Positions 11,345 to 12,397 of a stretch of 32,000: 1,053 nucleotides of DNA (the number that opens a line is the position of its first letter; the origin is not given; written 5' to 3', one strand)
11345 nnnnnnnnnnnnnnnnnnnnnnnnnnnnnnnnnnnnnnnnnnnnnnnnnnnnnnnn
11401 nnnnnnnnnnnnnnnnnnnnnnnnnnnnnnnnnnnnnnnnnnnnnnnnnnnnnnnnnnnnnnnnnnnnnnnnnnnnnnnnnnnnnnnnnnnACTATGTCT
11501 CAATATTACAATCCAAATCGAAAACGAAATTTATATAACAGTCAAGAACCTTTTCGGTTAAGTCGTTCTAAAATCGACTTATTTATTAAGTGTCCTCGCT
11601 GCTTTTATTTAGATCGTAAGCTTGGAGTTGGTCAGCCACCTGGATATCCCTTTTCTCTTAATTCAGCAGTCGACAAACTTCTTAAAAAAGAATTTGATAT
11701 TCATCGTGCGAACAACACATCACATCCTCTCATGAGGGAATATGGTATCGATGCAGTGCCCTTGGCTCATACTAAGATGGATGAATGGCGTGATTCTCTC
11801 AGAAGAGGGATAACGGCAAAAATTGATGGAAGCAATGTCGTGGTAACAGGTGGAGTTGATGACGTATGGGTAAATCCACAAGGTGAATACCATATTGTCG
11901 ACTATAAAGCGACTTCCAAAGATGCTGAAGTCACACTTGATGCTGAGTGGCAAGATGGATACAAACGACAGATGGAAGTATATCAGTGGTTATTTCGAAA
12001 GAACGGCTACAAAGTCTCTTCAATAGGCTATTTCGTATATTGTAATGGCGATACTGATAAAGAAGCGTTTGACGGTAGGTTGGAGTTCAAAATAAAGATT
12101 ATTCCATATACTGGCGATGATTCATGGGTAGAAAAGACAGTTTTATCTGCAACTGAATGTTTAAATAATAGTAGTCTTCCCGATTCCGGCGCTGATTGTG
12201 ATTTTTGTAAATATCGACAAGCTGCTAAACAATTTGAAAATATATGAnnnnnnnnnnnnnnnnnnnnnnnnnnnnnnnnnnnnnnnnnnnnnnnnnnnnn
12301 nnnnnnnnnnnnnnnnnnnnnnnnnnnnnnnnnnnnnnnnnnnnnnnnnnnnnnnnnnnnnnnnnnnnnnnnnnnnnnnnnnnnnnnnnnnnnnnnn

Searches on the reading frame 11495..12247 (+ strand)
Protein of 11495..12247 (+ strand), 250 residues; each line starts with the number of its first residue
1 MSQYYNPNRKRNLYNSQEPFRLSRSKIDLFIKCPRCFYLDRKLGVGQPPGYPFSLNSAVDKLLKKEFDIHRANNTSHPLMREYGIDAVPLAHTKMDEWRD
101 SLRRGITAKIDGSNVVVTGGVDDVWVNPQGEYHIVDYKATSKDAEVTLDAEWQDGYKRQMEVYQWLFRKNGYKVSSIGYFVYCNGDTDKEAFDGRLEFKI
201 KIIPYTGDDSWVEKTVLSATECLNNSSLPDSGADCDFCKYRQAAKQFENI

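Call 4: search_protein_families(library=pfam, proteins=[window:11495-12247:+], max_evalue=0.01)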
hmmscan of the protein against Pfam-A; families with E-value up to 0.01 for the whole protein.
window:11495-12247:+ (250 aa): 1 family
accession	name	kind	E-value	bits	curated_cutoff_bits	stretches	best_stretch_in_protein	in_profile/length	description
PF12705.13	PDDEXK_1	-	2.5e-13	51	22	1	21-242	1-244/247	PD-(D/E)XK nuclease superfamily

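Call 5: search_protein_families(library=padloc, proteins=[window:11495-12247:+], max_evalue=0.01)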
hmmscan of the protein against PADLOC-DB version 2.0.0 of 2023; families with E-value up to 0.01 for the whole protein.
window:11495-12247:+ (250 aa): 6 families
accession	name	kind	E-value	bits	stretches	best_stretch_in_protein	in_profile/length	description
PDLC00944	Cas4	-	2.3e-08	32.4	1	113-242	63-174/177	Cas4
PDLC00943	Cas4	-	5.5e-08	31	1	118-242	68-176/180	CRISPR-associated protein Cas4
PDLC01250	Cas4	-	3e-07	28.9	1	76-242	50-165/168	"CAS-I,CAS-II,CAS-III,CAS-IV,CAS-V,CAS-VI; acquisition_associated"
PDLC01447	Cas4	-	3.5e-07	28.8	1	21-242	4-155/161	"CAS-I,CAS-II,CAS-III,CAS-IV,CAS-V,CAS-VI; acquisition_associated"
PDLC01747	Cas1g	-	0.0001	19.1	1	90-178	35-119/523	-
PDLC02087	Cas4b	-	0.00073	17.7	1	99-184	51-135/189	-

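Call 7: find_homologous_proteins(query=window:11495-12247:+, max_evalue=0.00001)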
Query window:11495-12247:+ (250 aa): 8000 proteins with E <= 0.00001 among 8000 candidates; the best 120 are listed.
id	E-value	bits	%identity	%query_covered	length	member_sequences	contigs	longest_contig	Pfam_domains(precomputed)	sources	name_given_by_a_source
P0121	2.2e-172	589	100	100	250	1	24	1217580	PF12705.14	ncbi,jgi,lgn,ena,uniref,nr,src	ncbi:hypothetical protein A2334_03535 [Candidatus Roizmanbacteria bacterium RIFOXYB2_FULL_38_10]|uni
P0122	1.5e-164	564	98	100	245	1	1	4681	PF12705.14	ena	-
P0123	2.6e-164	563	95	99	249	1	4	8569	PF12705.14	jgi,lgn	-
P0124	2.9e-160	550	94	99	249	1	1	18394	PF12705.14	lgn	-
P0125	5.8e-153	526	88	99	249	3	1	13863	PF12705.14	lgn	-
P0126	1.2e-151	521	88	99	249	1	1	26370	PF12705.14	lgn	-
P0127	1.5e-148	511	85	99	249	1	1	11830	PF12705.14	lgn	-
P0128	9.9e-147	505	85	99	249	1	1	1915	PF12705.14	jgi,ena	-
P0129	1.1e-146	505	84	99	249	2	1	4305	PF12705.14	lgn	-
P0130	1.8e-143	495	83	99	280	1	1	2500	PF12705.14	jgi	jgi:hypothetical protein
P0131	7.3e-143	493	80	99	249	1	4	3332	PF12705.14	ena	-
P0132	7.3e-142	489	80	99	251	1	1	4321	PF12705.14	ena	-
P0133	3.9e-141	487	80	99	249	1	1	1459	PF12705.14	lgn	-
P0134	1.3e-139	482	81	99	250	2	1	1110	PF12705.14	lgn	-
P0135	1.3e-139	482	80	99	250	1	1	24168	PF12705.14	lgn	-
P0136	1.8e-139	481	81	99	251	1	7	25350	PF12705.14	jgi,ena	-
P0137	2.4e-139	481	81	99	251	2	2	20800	PF12705.14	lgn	-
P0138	2.6e-139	481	80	100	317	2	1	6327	PF12705.14,PF09397.17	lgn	-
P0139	3.0e-139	481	81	99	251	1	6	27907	PF12705.14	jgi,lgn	-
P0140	4.3e-139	480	80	100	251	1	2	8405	PF12705.14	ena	-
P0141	4.6e-139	480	81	99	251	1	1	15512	PF12705.14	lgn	-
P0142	5.5e-139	480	81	99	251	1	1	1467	PF12705.14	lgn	-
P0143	5.5e-139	480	80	99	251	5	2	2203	PF12705.14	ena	-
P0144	5.5e-139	480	80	99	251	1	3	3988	PF12705.14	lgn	-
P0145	9.4e-139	479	79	99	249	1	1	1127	PF12705.14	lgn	-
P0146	1.1e-138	479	79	100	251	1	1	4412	PF12705.14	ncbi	-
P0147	1.2e-138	479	81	100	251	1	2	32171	PF12705.14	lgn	-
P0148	1.6e-138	478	80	99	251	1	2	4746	PF12705.14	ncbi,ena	-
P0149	2.1e-138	478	81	100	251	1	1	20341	PF12705.14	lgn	-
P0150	2.3e-138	478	80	99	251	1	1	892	PF12705.14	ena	-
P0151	2.6e-138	478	81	100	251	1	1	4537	PF12705.14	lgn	-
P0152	2.9e-138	477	81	99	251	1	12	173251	PF12705.14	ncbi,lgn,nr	ncbi:MAG: PD-(D/E)XK nuclease superfamily protein [Microgenomates group bacterium ADurb.Bin238]|nr:M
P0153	3.7e-138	477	80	99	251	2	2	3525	PF12705.14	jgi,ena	-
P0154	5.0e-138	477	79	100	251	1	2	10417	PF12705.14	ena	-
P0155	5.9e-138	476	80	99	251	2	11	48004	PF12705.14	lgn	-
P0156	7.1e-138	476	79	98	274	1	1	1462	PF12705.14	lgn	-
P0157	8.1e-138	476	80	100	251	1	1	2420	PF12705.14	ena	-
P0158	9.5e-138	476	80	99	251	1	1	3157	PF12705.14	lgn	-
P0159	1.1e-137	476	80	100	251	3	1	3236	PF12705.14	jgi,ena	-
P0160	1.1e-137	476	79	99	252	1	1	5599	PF12705.14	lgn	-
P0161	1.3e-137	475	79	99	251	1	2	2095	PF12705.14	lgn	-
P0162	1.8e-137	475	80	100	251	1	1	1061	PF12705.14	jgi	jgi:CRISPR/Cas system-associated exonuclease Cas4 (RecB family)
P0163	1.9e-137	475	81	100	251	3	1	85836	PF12705.14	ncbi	-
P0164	2.0e-137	475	79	100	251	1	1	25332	PF12705.14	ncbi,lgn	-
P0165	2.1e-137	475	80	99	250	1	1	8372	PF12705.14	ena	-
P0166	2.2e-137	475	81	99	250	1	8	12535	PF12705.14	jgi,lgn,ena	-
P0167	2.2e-137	475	80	100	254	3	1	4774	PF12705.14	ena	-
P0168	2.5e-137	474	78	99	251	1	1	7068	PF12705.14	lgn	-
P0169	2.6e-137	474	80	99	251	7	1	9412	PF12705.14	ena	-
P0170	3.0e-137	474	80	99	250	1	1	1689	PF12705.14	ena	-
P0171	3.2e-137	474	79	99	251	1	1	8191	PF12705.14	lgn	-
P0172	3.8e-137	474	80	99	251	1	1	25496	PF12705.14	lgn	-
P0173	3.8e-137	474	78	100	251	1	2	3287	PF12705.14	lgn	-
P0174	4.0e-137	474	79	100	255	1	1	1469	PF12705.14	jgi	-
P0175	4.1e-137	474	80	99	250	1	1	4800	PF12705.14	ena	-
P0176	4.7e-137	473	79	99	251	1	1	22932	PF12705.14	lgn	-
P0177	4.8e-137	473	80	99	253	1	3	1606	PF12705.14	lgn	-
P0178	5.4e-137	473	81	99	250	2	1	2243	PF12705.14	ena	-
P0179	6.9e-137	473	77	100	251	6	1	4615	PF12705.14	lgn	-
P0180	8.6e-137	473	80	99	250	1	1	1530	PF12705.14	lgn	-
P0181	8.8e-137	473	80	100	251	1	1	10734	PF12705.14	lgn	-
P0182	8.9e-137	473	80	99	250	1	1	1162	PF12705.14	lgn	-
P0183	9.2e-137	473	80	99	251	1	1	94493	PF12705.14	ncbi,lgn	-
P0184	9.5e-137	472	80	99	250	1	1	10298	PF12705.14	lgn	-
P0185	1.0e-136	472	80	99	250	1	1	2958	PF12705.14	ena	-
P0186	1.0e-136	472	80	99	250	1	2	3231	PF12705.14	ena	-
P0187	1.2e-136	472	80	99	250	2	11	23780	PF12705.14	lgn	-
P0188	1.3e-136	472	80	99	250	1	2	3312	PF12705.14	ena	-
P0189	1.4e-136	472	80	99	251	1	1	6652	PF12705.14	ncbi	-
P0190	1.4e-136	472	81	99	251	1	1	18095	PF12705.14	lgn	-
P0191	1.5e-136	472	79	99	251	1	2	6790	PF12705.14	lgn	-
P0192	1.7e-136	472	81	99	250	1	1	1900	PF12705.14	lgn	-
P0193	1.9e-136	471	80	99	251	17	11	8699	PF12705.14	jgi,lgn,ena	-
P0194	2.0e-136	471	80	99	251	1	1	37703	PF12705.14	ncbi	-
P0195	2.3e-136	471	78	99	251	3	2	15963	PF12705.14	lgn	-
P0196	2.3e-136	471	79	99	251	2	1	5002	PF12705.14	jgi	-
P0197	2.5e-136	471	80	99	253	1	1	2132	PF12705.14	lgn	-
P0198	2.5e-136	471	78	99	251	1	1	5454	PF12705.14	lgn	-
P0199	2.5e-136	471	79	100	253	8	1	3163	PF12705.14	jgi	jgi:CRISPR/Cas system-associated exonuclease Cas4 (RecB family)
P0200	2.8e-136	471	77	99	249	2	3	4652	PF12705.14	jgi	-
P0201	2.9e-136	471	80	99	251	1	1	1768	PF12705.14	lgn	-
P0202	3.0e-136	471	79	99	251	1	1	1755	PF12705.14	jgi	-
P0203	3.2e-136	471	79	100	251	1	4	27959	PF12705.14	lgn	-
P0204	3.4e-136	471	79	99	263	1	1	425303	PF12705.14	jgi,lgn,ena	-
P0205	3.4e-136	471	77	99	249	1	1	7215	PF12705.14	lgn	-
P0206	3.4e-136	471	79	99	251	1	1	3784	PF12705.14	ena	-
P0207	3.8e-136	470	80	99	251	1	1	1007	PF12705.14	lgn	-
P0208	4.4e-136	470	79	99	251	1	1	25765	PF12705.14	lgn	-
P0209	5.4e-136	470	80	99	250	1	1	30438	PF12705.14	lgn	-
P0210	5.6e-136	470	80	99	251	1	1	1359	PF12705.14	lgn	-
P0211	5.7e-136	470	78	100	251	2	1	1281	PF12705.14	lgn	-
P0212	5.7e-136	470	80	99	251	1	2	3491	PF12705.14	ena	-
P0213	5.8e-136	470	78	100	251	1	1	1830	PF12705.14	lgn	-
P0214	5.9e-136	470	79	100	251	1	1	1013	PF12705.14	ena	-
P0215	6.5e-136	470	78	99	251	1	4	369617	PF12705.14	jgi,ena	jgi:CRISPR/Cas system-associated exonuclease Cas4 (RecB family)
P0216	7.8e-136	469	79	99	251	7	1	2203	PF12705.14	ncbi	-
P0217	8.0e-136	469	80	99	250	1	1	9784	PF12705.14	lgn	-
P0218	8.3e-136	469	79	99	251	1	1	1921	PF12705.14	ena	-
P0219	8.5e-136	469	80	99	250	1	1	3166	PF12705.14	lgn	-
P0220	8.7e-136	469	79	100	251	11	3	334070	PF12705.14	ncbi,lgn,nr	ncbi:MAG: PD-(D/E)XK nuclease family protein [Patescibacteria group bacterium]|nr:PD-(D/E)XK nucleas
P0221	8.9e-136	469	79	99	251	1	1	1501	PF12705.14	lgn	-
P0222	1.1e-135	469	78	99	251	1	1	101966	PF12705.14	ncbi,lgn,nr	ncbi:MAG: PD-(D/E)XK nuclease family protein [bacterium]|nr:PD-(D/E)XK nuclease family protein [bact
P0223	1.1e-135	469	80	99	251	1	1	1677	PF12705.14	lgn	-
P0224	1.4e-135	469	77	100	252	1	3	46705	PF12705.14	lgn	-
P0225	1.5e-135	469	78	99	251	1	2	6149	PF12705.14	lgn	-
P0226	1.7e-135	468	77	99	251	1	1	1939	PF12705.14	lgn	-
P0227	1.7e-135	468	80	99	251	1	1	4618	PF12705.14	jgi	jgi:hypothetical protein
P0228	1.9e-135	468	78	99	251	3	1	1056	PF12705.14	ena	-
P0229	2.0e-135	468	80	99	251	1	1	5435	PF12705.14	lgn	-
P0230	2.2e-135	468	79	99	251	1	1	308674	PF12705.14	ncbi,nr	ncbi:MAG: PD-(D/E)XK nuclease family protein [Candidatus Daviesbacteria bacterium]|nr:PD-(D/E)XK nuc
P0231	2.4e-135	468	79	99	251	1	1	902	PF12705.14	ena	-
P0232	2.7e-135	468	78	99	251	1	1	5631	PF12705.14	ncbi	-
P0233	2.9e-135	468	80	99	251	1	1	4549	PF12705.14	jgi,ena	-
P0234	3.1e-135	468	76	100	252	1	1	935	PF12705.14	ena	-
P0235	3.4e-135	467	78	99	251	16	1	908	PF12705.14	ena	-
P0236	3.8e-135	467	78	99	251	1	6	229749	PF12705.14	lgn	-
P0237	4.4e-135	467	79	99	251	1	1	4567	PF12705.14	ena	-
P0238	4.7e-135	467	79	99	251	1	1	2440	PF12705.14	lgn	-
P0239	5.1e-135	467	78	99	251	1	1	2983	PF12705.14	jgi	-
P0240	5.1e-135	467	79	99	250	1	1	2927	PF12705.14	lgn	-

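Call 10: find_encoding_contigs(protein=P0220, flank=6000, max_places=3)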
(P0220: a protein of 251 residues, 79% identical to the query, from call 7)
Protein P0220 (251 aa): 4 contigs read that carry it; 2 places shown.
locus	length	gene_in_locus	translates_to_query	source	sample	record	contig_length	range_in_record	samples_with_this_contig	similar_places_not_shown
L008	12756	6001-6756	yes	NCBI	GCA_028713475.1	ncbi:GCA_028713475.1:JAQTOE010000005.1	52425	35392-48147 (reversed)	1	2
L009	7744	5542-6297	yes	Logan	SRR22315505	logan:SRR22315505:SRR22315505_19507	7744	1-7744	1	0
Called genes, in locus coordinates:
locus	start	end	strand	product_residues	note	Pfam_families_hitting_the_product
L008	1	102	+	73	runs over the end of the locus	PF05016:ParE_toxin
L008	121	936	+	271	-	PF02498:Bro-N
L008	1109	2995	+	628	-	PF02086:MethyltransfD12, PF03602:Cons_hypoth95 (faint), PF09445:Methyltransf_15 (faint), PF01555:N6_N4_Mtase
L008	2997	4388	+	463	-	-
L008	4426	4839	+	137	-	-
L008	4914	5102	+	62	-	-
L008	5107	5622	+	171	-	-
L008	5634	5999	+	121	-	-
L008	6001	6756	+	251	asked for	PF12705:PDDEXK_1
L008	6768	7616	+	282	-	PF02498:Bro-N (weak)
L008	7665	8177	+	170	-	PF00383:dCMP_cyt_deam_1, PF14437:MafB19-deam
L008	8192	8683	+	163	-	PF03073:TspO_MBR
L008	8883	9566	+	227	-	-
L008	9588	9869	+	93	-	-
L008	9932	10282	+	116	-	-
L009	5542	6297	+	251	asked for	PF12705:PDDEXK_1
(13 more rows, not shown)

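Call 11: find_encoding_contigs(protein=P0230, flank=6000, max_places=2)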
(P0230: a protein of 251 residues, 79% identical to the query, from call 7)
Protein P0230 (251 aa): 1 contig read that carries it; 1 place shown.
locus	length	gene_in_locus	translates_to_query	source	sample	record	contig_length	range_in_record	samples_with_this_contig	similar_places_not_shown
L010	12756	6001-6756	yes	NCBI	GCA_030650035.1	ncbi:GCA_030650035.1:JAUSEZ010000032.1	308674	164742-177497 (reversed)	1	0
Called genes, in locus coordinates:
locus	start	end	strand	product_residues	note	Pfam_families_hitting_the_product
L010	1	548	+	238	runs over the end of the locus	PF13643:DUF4145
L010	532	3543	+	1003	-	PF04313:HSDR_N, PF04851:ResIII, PF18766:SWI2_SNF2, PF22679:T1R_D3-like, PF11867:T1RH-like_C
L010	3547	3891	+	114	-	-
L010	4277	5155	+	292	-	PF02661:Fic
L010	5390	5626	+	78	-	PF04255:DUF433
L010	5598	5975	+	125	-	PF18480:DUF5615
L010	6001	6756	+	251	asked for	PF12705:PDDEXK_1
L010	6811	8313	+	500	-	PF02366:PMT, PF13231:PMT_2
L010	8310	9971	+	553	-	PF09586:YfhO (weak), PF10131:PTPS_related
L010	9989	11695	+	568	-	PF10131:PTPS_related (weak), PF13231:PMT_2 (weak)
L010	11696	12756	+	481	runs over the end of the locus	PF01943:Polysacc_synt, PF13440:Polysacc_synt_3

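Call 12: find_encoding_contigs(protein=P0215, flank=6000, max_places=3)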
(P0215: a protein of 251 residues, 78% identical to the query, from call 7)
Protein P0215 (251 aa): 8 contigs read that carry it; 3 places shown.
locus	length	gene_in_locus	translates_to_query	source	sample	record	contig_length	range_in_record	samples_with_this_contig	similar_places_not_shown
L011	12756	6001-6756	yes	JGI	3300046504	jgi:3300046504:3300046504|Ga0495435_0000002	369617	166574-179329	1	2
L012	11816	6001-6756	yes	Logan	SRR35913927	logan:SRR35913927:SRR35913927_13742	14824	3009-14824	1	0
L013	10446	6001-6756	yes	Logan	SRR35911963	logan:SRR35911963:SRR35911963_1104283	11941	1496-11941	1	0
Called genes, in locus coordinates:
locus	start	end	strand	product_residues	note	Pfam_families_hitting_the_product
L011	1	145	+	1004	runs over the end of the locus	PF04313:HSDR_N, PF04851:ResIII, PF18766:SWI2_SNF2, PF22679:T1R_D3-like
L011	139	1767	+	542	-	PF02384:N6_Mtase, PF07669:Eco57I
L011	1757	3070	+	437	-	PF01420:Methylase_S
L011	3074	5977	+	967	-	PF02811:PHP (weak), PF02463:SMC_N (faint), PF13304:AAA_21 (faint)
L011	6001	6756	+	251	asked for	PF12705:PDDEXK_1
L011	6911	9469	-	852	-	-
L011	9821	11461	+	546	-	-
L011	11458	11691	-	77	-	-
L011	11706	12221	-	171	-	PF13091:PLDc_2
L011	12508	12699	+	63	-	-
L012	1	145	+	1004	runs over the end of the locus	PF04313:HSDR_N, PF04851:ResIII, PF18766:SWI2_SNF2, PF22679:T1R_D3-like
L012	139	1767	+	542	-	PF02384:N6_Mtase, PF07669:Eco57I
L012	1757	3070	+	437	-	PF01420:Methylase_S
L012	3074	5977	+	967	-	PF02811:PHP (weak), PF02463:SMC_N (faint), PF13304:AAA_21 (faint)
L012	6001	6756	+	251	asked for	PF12705:PDDEXK_1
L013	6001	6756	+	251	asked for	PF12705:PDDEXK_1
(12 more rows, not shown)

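Call 14: find_related_loci(query=window:11495-12247:+, collection=genome_contigs, flank=10000)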
Query window:11495-12247:+ (250 aa) in genome_contigs; peptide patterns used: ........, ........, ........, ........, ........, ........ (x = any residue, [..] = any of these).
600 stretches matched a pattern (row limit reached: there are more); 582 encode a relative of the query (tblastn E <= 1e-3); the best 80 are kept; 80 distinct loci.
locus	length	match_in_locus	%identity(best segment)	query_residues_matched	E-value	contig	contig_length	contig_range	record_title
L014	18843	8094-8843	80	1-248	1e-138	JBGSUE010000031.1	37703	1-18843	MAG: Patescibacteria group bacterium isolate JTS-AC425 k141_1398385, whole genome shotgun sequence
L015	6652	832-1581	80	1-248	2e-138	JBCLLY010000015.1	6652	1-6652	Candidatus Levyibacteriota bacterium isolate SLM_LV1_02b-C10 Node_15_length_6652_cov_89.486685, whole genome shotgun seq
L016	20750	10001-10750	80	1-248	5e-138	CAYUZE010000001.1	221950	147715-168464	MAG TPA_asm: uncultured Gammaproteobacteria bacterium isolate binchicken_co130_63 genome assembly, contig: NODE_102_leng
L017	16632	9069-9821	78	1-249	2e-137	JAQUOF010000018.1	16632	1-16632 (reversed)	MAG: Patescibacteria group bacterium isolate STD1_195 NODE_8236_length_16632_cov_11.227810_Sandtown_D1, whole genome sho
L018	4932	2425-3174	76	1-248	5e-138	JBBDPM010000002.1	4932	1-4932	MAG: Candidatus Woykebacteria bacterium isolate LejiaB_42_22 Lejia_B_21941_length_4932_cov_7, whole genome shotgun seque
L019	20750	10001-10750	78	1-248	4e-136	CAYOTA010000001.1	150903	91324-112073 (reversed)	MAG TPA_asm: uncultured Gammaproteobacteria bacterium isolate SRP302895_co1_52 genome assembly, contig: NODE_215_length_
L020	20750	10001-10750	78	1-248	4e-136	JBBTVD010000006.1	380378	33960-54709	MAG: Patescibacteria group bacterium isolate H14-bin010_1 H14_bin010_1_000000000006, whole genome shotgun sequence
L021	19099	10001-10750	76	1-248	1e-133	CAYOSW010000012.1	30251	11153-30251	MAG TPA_asm: uncultured Gammaproteobacteria bacterium isolate binchicken_co105_397 genome assembly, contig: NODE_1872_le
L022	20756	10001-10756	74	1-250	3e-133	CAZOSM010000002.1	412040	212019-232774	MAG TPA_asm: uncultured Gammaproteobacteria bacterium isolate SRP144015_co1_109 genome assembly, contig: NODE_7_length_4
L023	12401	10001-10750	76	1-248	7e-133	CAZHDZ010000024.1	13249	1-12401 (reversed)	MAG TPA_asm: uncultured Gammaproteobacteria bacterium isolate SRP286056_co1_222 genome assembly, contig: NODE_5910_lengt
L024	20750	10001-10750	75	1-248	5e-133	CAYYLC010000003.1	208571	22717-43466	MAG TPA_asm: uncultured Gammaproteobacteria bacterium isolate binchicken_co173_361 genome assembly, contig: NODE_91_leng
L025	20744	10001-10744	76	1-246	1e-132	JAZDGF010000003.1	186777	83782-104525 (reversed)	MAG: Candidatus Levyibacteriota bacterium isolate MEGAHIT-group-0.239 k141_212847, whole genome shotgun sequence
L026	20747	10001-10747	75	1-248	5e-132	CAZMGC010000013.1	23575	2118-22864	MAG TPA_asm: uncultured Gammaproteobacteria bacterium isolate SRP278252_co2_146 genome assembly, contig: NODE_4294_lengt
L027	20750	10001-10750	75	1-248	2e-132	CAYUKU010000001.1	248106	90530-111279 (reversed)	MAG TPA_asm: uncultured Gammaproteobacteria bacterium isolate binchicken_co58_53 genome assembly, contig: NODE_30_length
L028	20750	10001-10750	75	1-248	2e-131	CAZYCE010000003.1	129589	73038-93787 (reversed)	MAG TPA_asm: uncultured Gammaproteobacteria bacterium isolate binchicken_co220_61 genome assembly, contig: NODE_38_lengt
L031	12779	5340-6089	74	1-248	3e-131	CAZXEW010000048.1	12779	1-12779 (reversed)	MAG TPA_asm: uncultured Gammaproteobacteria bacterium isolate binchicken_co203_146 genome assembly, contig: k141_3330469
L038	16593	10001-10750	74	1-248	2e-130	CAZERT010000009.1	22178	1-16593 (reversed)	MAG TPA_asm: uncultured Gammaproteobacteria bacterium isolate binchicken_co22_129 genome assembly, contig: NODE_2501_len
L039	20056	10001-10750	73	1-248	3e-126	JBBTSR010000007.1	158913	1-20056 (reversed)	MAG: Patescibacteria group bacterium isolate H41-bin132_1 H41_bin132_1_000000000007, whole genome shotgun sequence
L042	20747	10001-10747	72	1-247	7e-126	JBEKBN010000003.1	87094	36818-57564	MAG: Minisyncoccia bacterium isolate SPRUCE 137 SPRUCE_137_3, whole genome shotgun sequence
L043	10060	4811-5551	71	1-245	6e-125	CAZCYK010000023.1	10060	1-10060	MAG TPA_asm: uncultured Gammaproteobacteria bacterium isolate SRP263991_co6_449 genome assembly, contig: NODE_8447_lengt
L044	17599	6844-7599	69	1-250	2e-124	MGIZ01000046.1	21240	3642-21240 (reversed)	MAG: Candidatus Yanofskybacteria bacterium RIFCSPHIGHO2_01_FULL_39_8b rifcsphigho2_01_scaffold_4997, whole genome shotgu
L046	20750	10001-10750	70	1-248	2e-124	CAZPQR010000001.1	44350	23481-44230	MAG TPA_asm: uncultured Gammaproteobacteria bacterium isolate SRP189682_co1_236 genome assembly, contig: NODE_1003_lengt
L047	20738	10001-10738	72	1-244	2e-124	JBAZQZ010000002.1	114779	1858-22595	MAG: Candidatus Gracilibacteria bacterium isolate SO_2017_GW1_136 NODE_1150_length_114779_cov_1.636273_OW334_2017, whole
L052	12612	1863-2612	70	1-248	1e-123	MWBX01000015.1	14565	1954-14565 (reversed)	MAG: Parcubacteria group bacterium ADurb.Bin247 BWY34_contig000015, whole genome shotgun sequence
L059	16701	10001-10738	70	1-244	3e-122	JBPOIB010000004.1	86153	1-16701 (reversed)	MAG: Candidatus Moraniibacteriota bacterium isolate MAG_655 c_000000434169, whole genome shotgun sequence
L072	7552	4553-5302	69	1-249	2e-120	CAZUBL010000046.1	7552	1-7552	MAG TPA_asm: uncultured Gammaproteobacteria bacterium isolate SRP193661_co1_195 genome assembly, contig: NODE_9725_lengt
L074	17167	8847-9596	68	1-248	6e-120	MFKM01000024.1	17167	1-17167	MAG: Candidatus Jorgensenbacteria bacterium RIFCSPLOWO2_12_FULL_42_11 rifcsplowo2_12_scaffold_3931, whole genome shotgun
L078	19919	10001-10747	69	1-248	6e-120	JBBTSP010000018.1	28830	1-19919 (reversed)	MAG: Patescibacteria group bacterium isolate H41-bin142_1 H41_bin142_1_000000000018, whole genome shotgun sequence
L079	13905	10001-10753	68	1-249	6e-120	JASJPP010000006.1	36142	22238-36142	MAG: Patescibacteria group bacterium isolate MAG_93 NODE_531_length_36142_cov_51.223460, whole genome shotgun sequence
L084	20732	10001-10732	71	1-243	3e-119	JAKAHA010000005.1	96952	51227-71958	MAG: bacterium isolate WY2.bin75 NODE_296_length_96952_cov_2.121828, whole genome shotgun sequence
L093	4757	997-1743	68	1-248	1e-118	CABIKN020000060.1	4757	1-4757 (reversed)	Candidatus Roizmanbacteria bacterium isolate CandRoiz1 genome assembly, contig: CANDROIZ_Contig_63, whole genome shotgun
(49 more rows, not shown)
